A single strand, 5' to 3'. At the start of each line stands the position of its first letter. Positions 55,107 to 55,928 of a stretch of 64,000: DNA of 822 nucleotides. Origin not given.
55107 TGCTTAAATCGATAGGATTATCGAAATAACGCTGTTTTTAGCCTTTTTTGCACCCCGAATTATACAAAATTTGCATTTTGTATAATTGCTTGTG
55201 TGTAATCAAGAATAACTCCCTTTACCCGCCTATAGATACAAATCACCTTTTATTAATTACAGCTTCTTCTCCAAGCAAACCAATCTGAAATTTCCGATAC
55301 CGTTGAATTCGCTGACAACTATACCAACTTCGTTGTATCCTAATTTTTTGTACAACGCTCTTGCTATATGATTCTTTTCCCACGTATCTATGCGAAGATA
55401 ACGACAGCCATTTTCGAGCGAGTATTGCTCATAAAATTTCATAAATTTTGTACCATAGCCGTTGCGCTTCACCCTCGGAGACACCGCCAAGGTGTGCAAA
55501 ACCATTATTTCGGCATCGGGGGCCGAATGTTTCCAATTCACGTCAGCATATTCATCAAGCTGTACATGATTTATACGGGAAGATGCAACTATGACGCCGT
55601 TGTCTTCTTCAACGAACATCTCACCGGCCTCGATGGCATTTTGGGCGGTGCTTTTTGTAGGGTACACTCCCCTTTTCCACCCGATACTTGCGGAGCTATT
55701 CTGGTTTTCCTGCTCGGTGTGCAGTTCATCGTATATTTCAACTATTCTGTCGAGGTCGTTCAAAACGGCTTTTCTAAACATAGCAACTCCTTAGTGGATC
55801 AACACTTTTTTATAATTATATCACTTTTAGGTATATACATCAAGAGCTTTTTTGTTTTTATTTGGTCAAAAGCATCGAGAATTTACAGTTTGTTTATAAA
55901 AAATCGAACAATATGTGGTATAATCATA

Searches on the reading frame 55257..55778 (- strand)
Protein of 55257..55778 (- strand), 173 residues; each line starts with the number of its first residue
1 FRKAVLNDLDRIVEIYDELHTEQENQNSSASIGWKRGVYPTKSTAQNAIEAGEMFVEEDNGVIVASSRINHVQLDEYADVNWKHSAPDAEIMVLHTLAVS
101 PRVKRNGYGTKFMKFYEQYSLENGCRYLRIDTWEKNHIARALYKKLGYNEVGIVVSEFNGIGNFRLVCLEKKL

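Call 21: search_protein_families(library=pfam, proteins=[window:55257-55778:-], max_evalue=0.001)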
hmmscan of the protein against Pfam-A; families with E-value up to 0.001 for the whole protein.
window:55257-55778:- (173 aa): 4 families
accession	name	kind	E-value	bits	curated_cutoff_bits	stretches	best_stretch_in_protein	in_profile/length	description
PF00583.31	Acetyltransf_1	-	2.6e-14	53.9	20.7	1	36-148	18-116/116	Acetyltransferase (GNAT) family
PF13508.13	Acetyltransf_7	-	5.3e-09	36.8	27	1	52-149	3-83/84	Acetyltransferase (GNAT) domain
PF13673.13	Acetyltransf_10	-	4.4e-05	23.9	23.6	1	93-161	53-119/128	Acetyltransferase (GNAT) domain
PF08445.16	FR47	-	0.00089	19.6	22.1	0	93-150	23-79/86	FR47-like protein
